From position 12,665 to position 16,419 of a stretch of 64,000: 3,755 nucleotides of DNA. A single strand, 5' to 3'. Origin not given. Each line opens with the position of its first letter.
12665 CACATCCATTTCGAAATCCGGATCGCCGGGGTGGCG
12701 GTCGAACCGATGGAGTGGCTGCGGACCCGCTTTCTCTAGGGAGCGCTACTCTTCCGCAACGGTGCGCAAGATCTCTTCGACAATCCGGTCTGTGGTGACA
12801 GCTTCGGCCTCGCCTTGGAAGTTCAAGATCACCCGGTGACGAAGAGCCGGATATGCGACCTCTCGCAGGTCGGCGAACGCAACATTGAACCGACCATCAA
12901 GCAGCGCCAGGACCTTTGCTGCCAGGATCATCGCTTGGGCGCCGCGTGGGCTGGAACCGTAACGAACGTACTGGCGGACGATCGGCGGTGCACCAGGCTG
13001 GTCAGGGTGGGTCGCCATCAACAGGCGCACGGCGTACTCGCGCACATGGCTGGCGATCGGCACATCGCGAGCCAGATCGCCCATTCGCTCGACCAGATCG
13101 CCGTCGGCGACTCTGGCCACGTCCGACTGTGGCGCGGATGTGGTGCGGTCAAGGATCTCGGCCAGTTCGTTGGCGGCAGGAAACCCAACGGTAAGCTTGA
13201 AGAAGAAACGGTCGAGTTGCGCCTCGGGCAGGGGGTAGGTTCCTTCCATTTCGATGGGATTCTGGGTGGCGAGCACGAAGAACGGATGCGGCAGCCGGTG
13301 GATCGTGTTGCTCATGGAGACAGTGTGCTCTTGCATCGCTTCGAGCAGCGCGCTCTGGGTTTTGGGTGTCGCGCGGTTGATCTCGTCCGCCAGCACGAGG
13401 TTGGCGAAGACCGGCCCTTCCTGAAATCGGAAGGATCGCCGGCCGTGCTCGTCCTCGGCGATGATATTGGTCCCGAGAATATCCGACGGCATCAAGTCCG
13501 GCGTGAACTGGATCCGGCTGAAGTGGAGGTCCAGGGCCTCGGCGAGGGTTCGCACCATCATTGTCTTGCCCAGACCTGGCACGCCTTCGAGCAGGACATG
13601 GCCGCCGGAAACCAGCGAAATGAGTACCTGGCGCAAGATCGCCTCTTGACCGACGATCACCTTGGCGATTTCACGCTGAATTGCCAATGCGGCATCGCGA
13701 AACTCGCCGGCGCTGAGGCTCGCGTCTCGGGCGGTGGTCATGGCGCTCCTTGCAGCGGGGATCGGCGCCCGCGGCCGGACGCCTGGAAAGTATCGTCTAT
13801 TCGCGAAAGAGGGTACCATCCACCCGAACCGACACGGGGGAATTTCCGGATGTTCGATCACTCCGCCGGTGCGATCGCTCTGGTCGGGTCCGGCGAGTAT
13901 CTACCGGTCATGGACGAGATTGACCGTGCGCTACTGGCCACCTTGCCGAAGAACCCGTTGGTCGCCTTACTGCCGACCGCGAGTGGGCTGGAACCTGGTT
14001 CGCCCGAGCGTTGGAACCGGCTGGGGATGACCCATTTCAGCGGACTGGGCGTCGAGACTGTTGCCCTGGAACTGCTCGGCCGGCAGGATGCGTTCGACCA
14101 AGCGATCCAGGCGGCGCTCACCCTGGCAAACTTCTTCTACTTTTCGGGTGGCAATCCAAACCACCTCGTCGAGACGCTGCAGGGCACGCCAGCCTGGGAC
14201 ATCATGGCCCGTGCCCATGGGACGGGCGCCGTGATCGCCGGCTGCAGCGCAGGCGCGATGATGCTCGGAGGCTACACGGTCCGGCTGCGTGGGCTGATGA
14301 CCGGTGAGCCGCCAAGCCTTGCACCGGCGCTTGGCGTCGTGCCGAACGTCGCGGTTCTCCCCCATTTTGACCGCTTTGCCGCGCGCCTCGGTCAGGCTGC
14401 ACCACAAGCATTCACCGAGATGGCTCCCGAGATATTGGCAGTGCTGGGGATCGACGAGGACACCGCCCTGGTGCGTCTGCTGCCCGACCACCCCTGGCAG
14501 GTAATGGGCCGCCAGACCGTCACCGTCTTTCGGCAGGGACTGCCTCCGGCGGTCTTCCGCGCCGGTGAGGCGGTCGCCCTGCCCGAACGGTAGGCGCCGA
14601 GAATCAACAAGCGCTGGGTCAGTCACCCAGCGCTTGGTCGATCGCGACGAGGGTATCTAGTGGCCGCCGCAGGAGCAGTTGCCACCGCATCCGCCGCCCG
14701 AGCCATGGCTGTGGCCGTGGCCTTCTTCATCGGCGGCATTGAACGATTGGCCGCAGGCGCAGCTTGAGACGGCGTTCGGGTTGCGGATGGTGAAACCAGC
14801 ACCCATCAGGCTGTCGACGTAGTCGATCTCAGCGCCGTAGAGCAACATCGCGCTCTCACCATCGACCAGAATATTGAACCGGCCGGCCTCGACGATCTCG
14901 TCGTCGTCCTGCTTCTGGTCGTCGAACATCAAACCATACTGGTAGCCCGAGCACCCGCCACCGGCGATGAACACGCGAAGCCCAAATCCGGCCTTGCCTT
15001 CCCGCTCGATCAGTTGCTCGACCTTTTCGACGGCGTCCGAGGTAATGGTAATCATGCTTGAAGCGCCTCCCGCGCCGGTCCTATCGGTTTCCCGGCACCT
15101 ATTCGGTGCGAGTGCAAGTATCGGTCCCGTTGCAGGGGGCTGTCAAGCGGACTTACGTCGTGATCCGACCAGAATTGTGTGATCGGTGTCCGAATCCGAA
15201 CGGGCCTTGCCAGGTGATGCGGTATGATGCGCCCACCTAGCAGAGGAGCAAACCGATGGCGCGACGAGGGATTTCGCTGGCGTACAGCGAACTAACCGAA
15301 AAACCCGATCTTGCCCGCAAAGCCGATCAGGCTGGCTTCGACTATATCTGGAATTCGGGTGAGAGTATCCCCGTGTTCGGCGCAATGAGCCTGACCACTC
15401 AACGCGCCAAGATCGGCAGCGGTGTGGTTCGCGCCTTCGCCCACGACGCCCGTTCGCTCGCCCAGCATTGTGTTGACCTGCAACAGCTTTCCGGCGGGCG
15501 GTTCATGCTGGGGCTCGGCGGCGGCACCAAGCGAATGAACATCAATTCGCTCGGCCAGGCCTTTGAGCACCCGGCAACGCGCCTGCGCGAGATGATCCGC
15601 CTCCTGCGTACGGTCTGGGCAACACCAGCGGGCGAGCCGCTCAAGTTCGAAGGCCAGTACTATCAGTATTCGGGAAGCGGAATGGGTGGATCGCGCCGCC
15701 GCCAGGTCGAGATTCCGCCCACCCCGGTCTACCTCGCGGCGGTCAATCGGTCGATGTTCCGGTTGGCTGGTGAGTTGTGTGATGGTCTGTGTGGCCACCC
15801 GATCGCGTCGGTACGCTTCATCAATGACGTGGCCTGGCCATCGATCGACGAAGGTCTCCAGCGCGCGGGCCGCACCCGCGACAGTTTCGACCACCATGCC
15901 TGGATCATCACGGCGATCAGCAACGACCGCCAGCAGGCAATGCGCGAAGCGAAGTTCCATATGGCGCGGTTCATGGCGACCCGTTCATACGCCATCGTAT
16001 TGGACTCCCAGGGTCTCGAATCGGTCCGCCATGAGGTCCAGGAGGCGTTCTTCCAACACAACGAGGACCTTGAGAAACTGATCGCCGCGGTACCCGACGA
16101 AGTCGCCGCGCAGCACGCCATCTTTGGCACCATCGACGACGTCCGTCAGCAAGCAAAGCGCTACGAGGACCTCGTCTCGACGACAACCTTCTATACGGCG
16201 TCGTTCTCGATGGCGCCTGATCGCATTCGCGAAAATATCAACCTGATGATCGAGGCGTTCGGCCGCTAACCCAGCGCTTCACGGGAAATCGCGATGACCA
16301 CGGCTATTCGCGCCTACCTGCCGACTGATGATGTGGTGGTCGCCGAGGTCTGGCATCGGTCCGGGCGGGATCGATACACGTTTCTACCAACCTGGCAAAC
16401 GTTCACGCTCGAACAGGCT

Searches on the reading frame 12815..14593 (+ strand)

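Call 81: search_protein_families(library=pfam, proteins=[window:12815-14593:+], max_evalue=0.00001)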
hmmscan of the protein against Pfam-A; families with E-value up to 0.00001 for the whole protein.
window:12815-14593:+ (592 aa): 1 family
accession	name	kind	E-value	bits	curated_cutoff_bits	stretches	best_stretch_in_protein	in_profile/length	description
PF03575.23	Peptidase_S51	-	4.8e-18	66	23.9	1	356-553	3-197/206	Peptidase family S51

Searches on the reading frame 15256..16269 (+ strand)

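Call 81: search_protein_families(library=pfam, proteins=[window:15256-16269:+], max_evalue=0.00001)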
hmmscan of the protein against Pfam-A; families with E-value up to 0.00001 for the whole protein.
window:15256-16269:+ (337 aa): 1 family
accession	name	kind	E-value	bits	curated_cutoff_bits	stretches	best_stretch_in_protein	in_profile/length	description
PF00296.26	Bac_luciferase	-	2.1e-48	165.7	27.9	1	10-308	18-312/314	Luciferase-like monooxygenase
